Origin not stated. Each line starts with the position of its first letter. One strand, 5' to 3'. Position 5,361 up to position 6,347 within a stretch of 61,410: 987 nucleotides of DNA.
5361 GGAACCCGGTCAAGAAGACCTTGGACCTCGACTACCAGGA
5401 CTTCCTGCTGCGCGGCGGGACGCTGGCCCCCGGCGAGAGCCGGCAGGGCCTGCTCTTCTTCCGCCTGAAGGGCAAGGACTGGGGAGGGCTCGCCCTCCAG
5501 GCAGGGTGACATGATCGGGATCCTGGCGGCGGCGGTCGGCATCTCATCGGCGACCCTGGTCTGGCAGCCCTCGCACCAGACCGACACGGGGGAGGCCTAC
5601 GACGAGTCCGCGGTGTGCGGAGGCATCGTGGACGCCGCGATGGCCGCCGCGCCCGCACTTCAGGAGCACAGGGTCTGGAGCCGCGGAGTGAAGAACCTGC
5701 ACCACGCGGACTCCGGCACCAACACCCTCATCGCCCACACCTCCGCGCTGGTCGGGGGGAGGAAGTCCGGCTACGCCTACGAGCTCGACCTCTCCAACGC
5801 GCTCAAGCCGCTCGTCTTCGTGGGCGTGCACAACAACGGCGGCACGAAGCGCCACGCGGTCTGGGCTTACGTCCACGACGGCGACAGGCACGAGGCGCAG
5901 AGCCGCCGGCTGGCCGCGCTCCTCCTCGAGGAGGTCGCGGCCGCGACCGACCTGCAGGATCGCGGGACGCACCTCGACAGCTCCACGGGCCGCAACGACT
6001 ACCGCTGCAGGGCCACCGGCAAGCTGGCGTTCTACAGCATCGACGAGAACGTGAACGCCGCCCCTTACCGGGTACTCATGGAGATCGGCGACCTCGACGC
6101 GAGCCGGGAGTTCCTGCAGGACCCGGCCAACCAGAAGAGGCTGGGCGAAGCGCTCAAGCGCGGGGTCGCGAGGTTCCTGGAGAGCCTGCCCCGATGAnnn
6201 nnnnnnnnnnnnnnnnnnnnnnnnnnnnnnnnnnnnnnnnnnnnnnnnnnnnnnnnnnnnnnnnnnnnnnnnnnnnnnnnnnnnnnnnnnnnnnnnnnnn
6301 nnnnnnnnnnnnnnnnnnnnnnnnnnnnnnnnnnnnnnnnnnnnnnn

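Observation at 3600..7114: Lipoprotein operon coupling a TlpA-thioredoxin/TIGR03435-like fusion to an Amidase_3-like enzyme and an MpaA-like M14 carboxypeptidase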

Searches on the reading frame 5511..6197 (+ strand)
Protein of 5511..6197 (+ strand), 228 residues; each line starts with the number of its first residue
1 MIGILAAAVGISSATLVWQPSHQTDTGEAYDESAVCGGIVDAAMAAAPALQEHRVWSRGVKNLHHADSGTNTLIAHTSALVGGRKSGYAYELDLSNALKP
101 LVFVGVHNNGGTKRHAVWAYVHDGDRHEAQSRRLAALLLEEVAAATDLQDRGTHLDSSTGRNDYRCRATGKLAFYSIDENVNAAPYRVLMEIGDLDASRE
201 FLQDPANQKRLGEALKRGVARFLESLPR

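Call 3: search_protein_families(library=pfam, proteins=[window:5511-6197:+], max_evalue=1)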
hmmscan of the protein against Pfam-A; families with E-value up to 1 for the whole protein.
window:5511-6197:+ (228 aa): 2 families
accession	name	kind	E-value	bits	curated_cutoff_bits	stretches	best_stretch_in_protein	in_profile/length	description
PF01520.23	Amidase_3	-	2.4e-07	31.4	27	1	92-220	60-173/174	N-acetylmuramoyl-L-alanine amidase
PF24001.1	DUF7317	-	0.1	12.8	27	1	31-47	21-37/57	Family of unknown function (DUF7317)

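Call 4: search_protein_families(library=ncbifam, proteins=[window:5511-6197:+], max_evalue=1)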
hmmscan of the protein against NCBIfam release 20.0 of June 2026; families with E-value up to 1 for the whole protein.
window:5511-6197:+ (228 aa): 0 families

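Call 6: find_homologous_proteins(query=window:5511-6197:+)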
Query window:5511-6197:+ (228 aa): 1032 proteins with E <= 0.001 among 4737 candidates; the best 120 are listed.
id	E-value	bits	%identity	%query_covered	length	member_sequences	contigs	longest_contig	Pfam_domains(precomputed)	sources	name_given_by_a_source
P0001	7.0e-147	505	100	100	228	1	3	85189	PF01520.24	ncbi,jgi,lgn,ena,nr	ncbi:MAG TPA: hypothetical protein DCM05_02280 [Elusimicrobia bacterium]|nr:hypothetical protein [El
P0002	9.0e-132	455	87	100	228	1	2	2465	PF01520.24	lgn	-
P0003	2.2e-92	327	67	93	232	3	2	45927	-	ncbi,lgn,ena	-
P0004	7.7e-92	325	97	67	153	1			-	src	-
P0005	9.8e-91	321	66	93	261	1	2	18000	PF01520.24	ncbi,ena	-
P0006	6.3e-90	319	67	93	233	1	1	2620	-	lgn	-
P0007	1.5e-89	317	63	95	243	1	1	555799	PF01520.24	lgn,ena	-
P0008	1.7e-89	317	65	93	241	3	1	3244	-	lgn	-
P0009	2.2e-89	317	62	99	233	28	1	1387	-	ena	-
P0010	2.5e-89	317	63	92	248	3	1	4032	PF01520.24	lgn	-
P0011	3.8e-89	316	65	94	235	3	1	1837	-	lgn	-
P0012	5.1e-89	316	63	97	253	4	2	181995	PF01520.24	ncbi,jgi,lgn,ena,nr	ncbi:MAG TPA: hypothetical protein DEQ38_02500 [Elusimicrobia bacterium]|nr:MAG: hypothetical protei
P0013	7.0e-89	315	66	92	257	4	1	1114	-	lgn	-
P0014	1.1e-88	315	62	98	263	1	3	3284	-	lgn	-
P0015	1.6e-88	314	64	93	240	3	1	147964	PF01520.24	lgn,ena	-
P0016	2.0e-88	314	65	93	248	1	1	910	PF01520.24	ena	-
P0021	5.7e-88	312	63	93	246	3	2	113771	PF01520.24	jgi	jgi:hypothetical protein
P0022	7.3e-88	312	63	92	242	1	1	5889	PF01520.24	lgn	-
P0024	1.3e-87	311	62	97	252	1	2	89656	PF01520.24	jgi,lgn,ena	-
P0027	2.1e-87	310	60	93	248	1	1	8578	PF01520.24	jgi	jgi:hypothetical protein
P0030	3.8e-87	310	62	93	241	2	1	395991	PF01520.24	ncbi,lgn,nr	ncbi:MAG: N-acetylmuramoyl-L-alanine amidase [Elusimicrobiales bacterium]|nr:N-acetylmuramoyl-L-alan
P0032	4.9e-87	309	65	93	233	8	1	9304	PF01520.24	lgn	-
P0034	6.3e-87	309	61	97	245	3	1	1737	PF01520.24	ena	-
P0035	6.6e-87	309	64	92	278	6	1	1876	PF01520.24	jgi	jgi:hypothetical protein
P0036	6.7e-87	309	64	89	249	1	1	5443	PF01520.24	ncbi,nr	ncbi:MAG: N-acetylmuramoyl-L-alanine amidase [bacterium]|nr:N-acetylmuramoyl-L-alanine amidase [bact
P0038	8.0e-87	309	62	93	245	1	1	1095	PF01520.24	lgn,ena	-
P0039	8.9e-87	308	62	93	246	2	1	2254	PF01520.24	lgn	-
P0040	1.0e-86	308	62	93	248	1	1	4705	PF01520.24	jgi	jgi:hypothetical protein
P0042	1.1e-86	308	62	95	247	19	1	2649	PF01520.24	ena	-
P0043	1.1e-86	308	63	92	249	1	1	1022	PF01520.24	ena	-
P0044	1.2e-86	308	63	92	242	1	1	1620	PF01520.24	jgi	jgi:hypothetical protein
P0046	1.4e-86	308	61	95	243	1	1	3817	PF01520.24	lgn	-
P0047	1.5e-86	308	60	93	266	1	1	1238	PF01520.24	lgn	-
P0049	1.6e-86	308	61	95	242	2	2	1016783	PF01520.24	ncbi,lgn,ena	-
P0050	1.7e-86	307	62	93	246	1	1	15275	PF01520.24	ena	-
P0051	1.9e-86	307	63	92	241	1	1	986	PF01520.24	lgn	-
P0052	2.0e-86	307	62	92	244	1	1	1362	PF01520.24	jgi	jgi:hypothetical protein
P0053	2.0e-86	307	60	91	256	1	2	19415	PF01520.24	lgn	-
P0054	2.1e-86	307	63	92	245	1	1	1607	PF01520.24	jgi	jgi:N-acetylmuramoyl-L-alanine amidase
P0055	2.1e-86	307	62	93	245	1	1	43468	PF01520.24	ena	-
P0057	2.5e-86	307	62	93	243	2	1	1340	PF01520.24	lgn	-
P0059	2.5e-86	307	62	93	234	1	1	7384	PF01520.24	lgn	-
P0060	2.7e-86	307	61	95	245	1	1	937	PF01520.24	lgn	-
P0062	3.1e-86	307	58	96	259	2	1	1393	PF01520.24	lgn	-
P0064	3.5e-86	306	62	92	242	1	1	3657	PF01520.24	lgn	-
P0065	3.7e-86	306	59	94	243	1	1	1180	PF01520.24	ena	-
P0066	4.1e-86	306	64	92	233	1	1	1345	PF01520.24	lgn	-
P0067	4.2e-86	306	59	94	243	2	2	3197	PF01520.24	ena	-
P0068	4.6e-86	306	62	96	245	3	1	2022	PF01520.24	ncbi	-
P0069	4.6e-86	306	62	94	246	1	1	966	PF01520.24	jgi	jgi:hypothetical protein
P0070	5.1e-86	306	61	95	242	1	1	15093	PF01520.24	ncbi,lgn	-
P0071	5.2e-86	306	63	91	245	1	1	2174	PF01520.24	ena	-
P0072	5.4e-86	306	59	98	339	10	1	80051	PF01520.24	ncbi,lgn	ncbi:MAG: N-acetylmuramoyl-L-alanine amidase [Sediminibacterium sp.]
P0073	5.6e-86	306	58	98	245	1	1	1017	PF01520.24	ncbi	-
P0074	5.7e-86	306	62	94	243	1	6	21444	PF01520.24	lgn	-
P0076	6.9e-86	305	61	91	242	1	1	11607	PF01520.24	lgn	-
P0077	7.2e-86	305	62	92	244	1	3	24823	PF01520.24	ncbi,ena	-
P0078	7.4e-86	305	61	93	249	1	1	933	PF01520.24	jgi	jgi:hypothetical protein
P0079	7.6e-86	305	60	95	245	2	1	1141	PF01520.24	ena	-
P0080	7.7e-86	305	61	97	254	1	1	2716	PF01520.24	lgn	-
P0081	8.0e-86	305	61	95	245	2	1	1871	PF01520.24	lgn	-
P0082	8.3e-86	305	59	96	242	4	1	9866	PF01520.24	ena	-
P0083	8.8e-86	305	62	93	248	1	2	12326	PF01520.24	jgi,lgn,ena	-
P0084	9.1e-86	305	61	94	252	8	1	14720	PF01520.24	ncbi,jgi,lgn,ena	ncbi:MAG TPA: N-acetylmuramoyl-L-alanine amidase [Gemmatimonadaceae bacterium]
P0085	9.3e-86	305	61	91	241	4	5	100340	PF01520.24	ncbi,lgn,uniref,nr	ncbi:N-acetylmuramoyl-L-alanine amidase [Pedobacter sp. ASV12]|uniref:N-acetylmuramoyl-L-alanine ami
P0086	1.0e-85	305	60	92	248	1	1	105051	PF01520.24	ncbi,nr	ncbi:MAG: N-acetylmuramoyl-L-alanine amidase [bacterium]|nr:N-acetylmuramoyl-L-alanine amidase [bact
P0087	1.0e-85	305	61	91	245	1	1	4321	PF01520.24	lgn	-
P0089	1.2e-85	305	62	92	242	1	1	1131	PF01520.24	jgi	-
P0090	1.3e-85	305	59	94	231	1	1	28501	PF01520.24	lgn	-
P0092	1.4e-85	305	62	93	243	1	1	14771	PF01520.24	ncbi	-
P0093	1.4e-85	304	60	96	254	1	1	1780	PF01520.24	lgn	-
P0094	1.5e-85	304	60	95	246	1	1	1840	PF01520.24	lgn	-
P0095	1.5e-85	304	59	92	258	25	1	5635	PF01520.24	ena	-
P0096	1.6e-85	304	59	94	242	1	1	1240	PF01520.24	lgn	-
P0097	1.7e-85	304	60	95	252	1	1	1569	PF01520.24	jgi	jgi:hypothetical protein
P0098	1.7e-85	304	59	92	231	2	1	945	PF01520.24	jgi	-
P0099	1.8e-85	304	63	91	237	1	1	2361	PF01520.24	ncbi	-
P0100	1.8e-85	304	58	96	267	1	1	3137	PF01520.24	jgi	-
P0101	2.1e-85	304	63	92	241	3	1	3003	PF01520.24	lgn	-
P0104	2.4e-85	304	60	95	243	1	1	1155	PF01520.24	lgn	-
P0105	2.4e-85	304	58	96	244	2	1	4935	PF01520.24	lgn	-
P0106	2.5e-85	304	60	94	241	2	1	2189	PF01520.24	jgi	jgi:hypothetical protein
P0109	2.8e-85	303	62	91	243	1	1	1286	PF01520.24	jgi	jgi:hypothetical protein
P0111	2.8e-85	303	62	93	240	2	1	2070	PF01520.24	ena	-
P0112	3.0e-85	303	61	89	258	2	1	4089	PF01520.24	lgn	-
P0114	3.6e-85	303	60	95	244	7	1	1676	PF01520.24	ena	-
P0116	3.8e-85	303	60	95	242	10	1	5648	PF01520.24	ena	-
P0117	3.9e-85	303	59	93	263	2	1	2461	PF01520.24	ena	-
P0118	4.1e-85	303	62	91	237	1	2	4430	PF01520.24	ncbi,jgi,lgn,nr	ncbi:MAG TPA: N-acetylmuramoyl-L-alanine amidase [Chitinophagaceae bacterium]|jgi:hypothetical prote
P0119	4.1e-85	303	61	92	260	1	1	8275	PF01520.24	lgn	-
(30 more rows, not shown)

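Call 7: search_solved_structures(query=window:5511-6197:+, max_evalue=10, show_alignments=2)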
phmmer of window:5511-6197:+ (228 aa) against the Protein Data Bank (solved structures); distinct sequences matched with E-value up to 10: 1.
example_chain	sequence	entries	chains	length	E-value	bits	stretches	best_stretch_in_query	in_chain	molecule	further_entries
9kd6_A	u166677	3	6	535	1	12.3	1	27-83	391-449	Capsid protein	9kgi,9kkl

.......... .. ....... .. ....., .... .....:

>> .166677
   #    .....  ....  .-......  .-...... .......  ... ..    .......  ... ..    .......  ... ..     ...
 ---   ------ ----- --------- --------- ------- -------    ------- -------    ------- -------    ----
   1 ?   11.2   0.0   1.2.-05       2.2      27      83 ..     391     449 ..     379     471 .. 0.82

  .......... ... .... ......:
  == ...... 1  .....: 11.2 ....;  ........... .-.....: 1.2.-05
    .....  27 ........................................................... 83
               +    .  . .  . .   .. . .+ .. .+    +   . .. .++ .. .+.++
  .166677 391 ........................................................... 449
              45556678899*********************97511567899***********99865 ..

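Call 11: find_related_loci(query=A1, collection=genome_contigs, flank=8000)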
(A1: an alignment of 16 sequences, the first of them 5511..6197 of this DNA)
Query A1 (228 aa) in genome_contigs; peptide patterns used: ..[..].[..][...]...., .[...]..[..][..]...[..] (x = any residue, [..] = any of these).
286 stretches matched a pattern; 242 encode a relative of the query (tblastn E <= 1e-3); the best 80 are kept; 80 distinct loci.
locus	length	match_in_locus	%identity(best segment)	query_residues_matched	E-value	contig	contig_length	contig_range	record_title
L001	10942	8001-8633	67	16-226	8e-97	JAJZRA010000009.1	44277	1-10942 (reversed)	MAG: bacterium isolate SKS1.bin71 NODE_1406_length_44277_cov_3.974088, whole genome shotgun sequence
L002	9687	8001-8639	66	16-228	3e-96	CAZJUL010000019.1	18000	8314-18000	MAG TPA_asm: uncultured Elusimicrobiaceae bacterium isolate binchicken_co356_8 genome assembly, contig: NODE_1709_length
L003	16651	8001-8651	61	7-223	8e-94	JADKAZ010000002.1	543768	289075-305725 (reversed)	MAG: Chitinophagaceae bacterium isolate Mari_18-Q3-R65-66_MAXAC.024 tig00002606-10-5405070, whole genome shotgun sequenc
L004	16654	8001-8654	62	8-224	5e-94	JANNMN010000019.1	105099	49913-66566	MAG: Chitinophagaceae bacterium isolate SOY_35_metabat.41 SOY_35_k141_1000905, whole genome shotgun sequence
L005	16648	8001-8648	61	8-223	7e-94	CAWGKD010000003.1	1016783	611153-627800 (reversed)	MAG: uncultured Bacteroidetes bacterium isolate MFD05705.bin.1.56 genome assembly, contig: contig_35358, whole genome sh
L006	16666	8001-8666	63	5-226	1e-93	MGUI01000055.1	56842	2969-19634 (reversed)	MAG: Elusimicrobia bacterium GWD2_63_28 gwd2_scaffold_503, whole genome shotgun sequence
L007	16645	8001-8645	65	12-226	2e-93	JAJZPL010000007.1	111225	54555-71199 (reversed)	MAG: bacterium isolate SKS1.bin123 NODE_235_length_111225_cov_2.590020, whole genome shotgun sequence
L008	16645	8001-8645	65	12-226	2e-93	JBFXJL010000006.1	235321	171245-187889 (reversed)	MAG: Elusimicrobiales bacterium isolate CA_2019_TPIn_50 NODE_181_length_235321_cov_35.097345_TPIn, whole genome shotgun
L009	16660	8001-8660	61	5-224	1e-92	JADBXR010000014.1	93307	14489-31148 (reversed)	MAG: Chitinophagaceae bacterium isolate M55BS1SP2A09MG M55BS1_14, whole genome shotgun sequence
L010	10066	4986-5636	58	6-223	7e-93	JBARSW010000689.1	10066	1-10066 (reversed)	MAG: Chitinophagaceae bacterium isolate MFD13450_ilm_asm_bin84 k127_56066, whole genome shotgun sequence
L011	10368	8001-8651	61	7-223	1e-92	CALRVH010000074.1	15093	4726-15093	MAG: Chitinophaga pinensis isolate JJ-MEM5D2-223-6-m1-bin345 genome assembly, contig: JJ-MEM5D2-223-C589, whole genome s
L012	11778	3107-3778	60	1-224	1e-92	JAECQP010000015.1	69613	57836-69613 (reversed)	MAG: Sphingobacteriia bacterium isolate AER1_1 diesel_EC_AER1_96_length_69613_cov_8_990281, whole genome shotgun sequenc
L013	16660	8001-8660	63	5-225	2e-92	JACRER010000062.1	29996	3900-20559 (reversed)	MAG: Elusimicrobia bacterium isolate NC_groundwater_1704_Pr3_B-0.1um_62_14 SR-2_scaffold_141_2654047, whole genome shotg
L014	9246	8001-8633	64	13-223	2e-92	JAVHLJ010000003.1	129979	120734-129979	MAG: Elusimicrobiales bacterium isolate Ess09-09 NODE_3_length_129979_cov_10.780248, whole genome shotgun sequence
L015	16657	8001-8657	63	6-224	5e-93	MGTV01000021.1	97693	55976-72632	MAG: Elusimicrobia bacterium GWA2_62_23 gwa2_scaffold_182, whole genome shotgun sequence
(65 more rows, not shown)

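Call 13: find_encoding_contigs(protein=P0001, flank=10000, max_places=3)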
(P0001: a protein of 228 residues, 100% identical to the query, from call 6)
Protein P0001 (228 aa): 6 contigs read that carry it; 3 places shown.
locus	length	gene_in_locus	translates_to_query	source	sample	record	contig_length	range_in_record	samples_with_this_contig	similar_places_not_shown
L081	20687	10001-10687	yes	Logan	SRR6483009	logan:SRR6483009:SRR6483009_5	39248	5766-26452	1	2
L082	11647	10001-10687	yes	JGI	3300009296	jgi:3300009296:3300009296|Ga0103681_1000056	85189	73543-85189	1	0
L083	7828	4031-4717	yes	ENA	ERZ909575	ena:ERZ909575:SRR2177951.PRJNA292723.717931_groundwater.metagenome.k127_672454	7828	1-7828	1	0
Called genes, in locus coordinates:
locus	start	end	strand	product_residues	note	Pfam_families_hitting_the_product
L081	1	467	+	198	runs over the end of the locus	PF02777:Sod_Fe_C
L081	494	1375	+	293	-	PF00561:Abhydrolase_1, PF12146:Hydrolase_4, PF12697:Abhydrolase_6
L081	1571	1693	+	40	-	-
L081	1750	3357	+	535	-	PF02776:TPP_enzyme_N, PF00205:TPP_enzyme_M, PF02775:TPP_enzyme_C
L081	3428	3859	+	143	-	PF09731:Mitofilin (weak)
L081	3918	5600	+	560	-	PF07969:Amidohydro_3, PF01979:Amidohydro_1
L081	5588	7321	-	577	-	PF00496:SBP_bac_5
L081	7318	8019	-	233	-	-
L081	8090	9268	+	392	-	PF00578:AhpC-TSA, PF08534:Redoxin, PF13098:Thioredoxin_2, PF13905:Thioredoxin_8, PF12543:DUF3738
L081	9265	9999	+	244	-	-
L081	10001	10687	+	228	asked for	PF01520:Amidase_3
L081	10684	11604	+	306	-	PF24827:AstE_AspA_cat (weak)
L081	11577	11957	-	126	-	-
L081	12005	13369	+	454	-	PF00672:HAMP, PF00512:HisKA, PF02518:HATPase_c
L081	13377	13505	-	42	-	-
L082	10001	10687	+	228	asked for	PF01520:Amidase_3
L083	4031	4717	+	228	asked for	PF01520:Amidase_3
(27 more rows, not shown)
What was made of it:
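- Checked: Independent gene callers on three assemblies of the same organism give the same four genes (call 13).
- A divergently transcribed SBP_bac_5 peptide-binding protein lies next door (call 13). SBP_bac_5 and Amidohydro_3 genes lie immediately upstream (call 13).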

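Call 14: find_encoding_contigs(protein=P0003, flank=8000, max_places=3)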
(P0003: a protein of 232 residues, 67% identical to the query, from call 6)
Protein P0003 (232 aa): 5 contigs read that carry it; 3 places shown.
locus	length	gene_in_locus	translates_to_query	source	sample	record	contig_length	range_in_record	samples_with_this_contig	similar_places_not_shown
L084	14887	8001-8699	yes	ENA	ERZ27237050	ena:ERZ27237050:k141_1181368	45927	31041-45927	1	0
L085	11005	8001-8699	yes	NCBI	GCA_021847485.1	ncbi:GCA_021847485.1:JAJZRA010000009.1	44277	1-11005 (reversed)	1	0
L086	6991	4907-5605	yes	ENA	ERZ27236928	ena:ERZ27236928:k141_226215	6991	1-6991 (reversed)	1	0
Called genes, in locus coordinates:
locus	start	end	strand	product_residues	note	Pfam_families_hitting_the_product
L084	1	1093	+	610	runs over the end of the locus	PF01520:Amidase_3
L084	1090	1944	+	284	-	PF01590:GAF, PF13185:GAF_2, PF00989:PAS (weak), PF08448:PAS_4 (weak), PF13426:PAS_9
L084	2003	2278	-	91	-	-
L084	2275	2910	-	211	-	PF00730:HhH-GPD, PF10576:EndIII_4Fe-2S (faint)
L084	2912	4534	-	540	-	PF00171:Aldedh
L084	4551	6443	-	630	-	PF13529:Peptidase_C39_2, PF18348:SH3_16 (faint), PF00877:NLPC_P60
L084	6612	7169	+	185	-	PF16036:Chalcone_3, PF16035:Chalcone_2 (faint)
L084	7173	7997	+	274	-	PF01569:PAP2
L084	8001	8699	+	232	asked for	-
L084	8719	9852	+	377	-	PF00072:Response_reg, PF00512:HisKA (weak), PF02518:HATPase_c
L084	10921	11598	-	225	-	PF13276:HTH_21 (weak), PF00665:rve, PF13683:rve_3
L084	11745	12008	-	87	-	PF01527:HTH_Tnp_1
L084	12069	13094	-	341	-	PF12161:HsdM_N, PF02384:N6_Mtase, PF07669:Eco57I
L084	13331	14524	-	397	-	PF07992:Pyr_redox_2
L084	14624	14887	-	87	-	?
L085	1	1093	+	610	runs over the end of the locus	PF01520:Amidase_3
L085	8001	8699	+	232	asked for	-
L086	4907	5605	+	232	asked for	-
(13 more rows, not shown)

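Call 24: search_solved_structures(query=A1, max_evalue=1, show_alignments=3)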
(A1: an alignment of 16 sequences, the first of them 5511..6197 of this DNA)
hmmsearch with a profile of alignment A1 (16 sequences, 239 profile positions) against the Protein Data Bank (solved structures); distinct sequences matched with E-value up to 1: 3.
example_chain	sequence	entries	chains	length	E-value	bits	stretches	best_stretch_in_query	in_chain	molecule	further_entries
5j72_A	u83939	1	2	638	0.091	15.1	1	104-166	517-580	Putative N-acetylmuramoyl-L-alanine amidase,autolysin cwp6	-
7qca_LH0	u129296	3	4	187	0.24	13.7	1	88-113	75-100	60S ribosomal protein L9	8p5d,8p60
6zu0_A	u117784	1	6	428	0.47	12.7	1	162-218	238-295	Citrate synthase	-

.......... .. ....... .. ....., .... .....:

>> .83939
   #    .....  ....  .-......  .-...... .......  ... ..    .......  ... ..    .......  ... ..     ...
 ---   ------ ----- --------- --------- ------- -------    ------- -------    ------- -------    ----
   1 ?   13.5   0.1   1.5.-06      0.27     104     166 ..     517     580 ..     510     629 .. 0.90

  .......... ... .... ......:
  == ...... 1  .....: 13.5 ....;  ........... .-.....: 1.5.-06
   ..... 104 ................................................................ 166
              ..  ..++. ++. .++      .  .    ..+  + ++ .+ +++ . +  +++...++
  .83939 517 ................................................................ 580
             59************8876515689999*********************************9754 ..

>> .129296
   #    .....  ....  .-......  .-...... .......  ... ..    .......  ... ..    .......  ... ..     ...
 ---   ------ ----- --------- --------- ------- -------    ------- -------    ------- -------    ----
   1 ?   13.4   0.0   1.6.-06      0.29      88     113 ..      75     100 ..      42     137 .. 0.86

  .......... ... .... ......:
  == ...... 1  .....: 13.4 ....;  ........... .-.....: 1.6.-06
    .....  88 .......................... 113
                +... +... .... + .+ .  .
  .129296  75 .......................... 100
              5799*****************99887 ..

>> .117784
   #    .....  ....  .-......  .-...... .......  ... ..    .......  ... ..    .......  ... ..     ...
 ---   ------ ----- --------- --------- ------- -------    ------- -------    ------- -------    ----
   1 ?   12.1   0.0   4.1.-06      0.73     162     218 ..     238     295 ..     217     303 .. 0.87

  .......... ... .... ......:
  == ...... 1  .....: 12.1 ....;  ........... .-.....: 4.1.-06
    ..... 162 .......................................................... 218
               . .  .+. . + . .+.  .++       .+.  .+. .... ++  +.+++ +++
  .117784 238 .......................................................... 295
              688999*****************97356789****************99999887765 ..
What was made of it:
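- Tried and rejected: Single-sequence and profile PDB searches for g3 (calls 7, 24).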

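Call 40: predict_structure(alignment_id=A1)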
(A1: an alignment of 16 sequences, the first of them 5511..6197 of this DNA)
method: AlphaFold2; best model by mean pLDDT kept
length: 228 residues; sequences in the alignment: 16
mean_pLDDT: 87.7   pTM: 0.87
mean pLDDT of the five models: 87.7, 86.1, 85.4, 84.4, 82.8
residues with pLDDT >= 90: 141; 70-90: 57; 50-70: 28; < 50: 2
segments of 3 or more residues with pLDDT < 50: none
pLDDT, mean of each block of 10 residues (from residue 1): 52 85 71 94 95 92 68 60 84 96 93 93 97 98 98 91 85 90 96 92 97 98 92
secondary structure, 60 per line:
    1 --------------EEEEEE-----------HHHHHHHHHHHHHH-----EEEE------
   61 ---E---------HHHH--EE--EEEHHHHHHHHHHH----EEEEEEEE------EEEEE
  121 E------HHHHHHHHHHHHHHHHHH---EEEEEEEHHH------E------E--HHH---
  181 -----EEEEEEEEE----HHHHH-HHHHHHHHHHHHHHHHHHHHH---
elements in order: E15-20 H32-45 E51-54 H74-77 E84-86 H87-97 E102-109 E116-121 H128-145 E149-155 E186-194 H199-203 H205-225
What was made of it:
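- g3 lacks any wall-binding domain (calls 3, 40).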
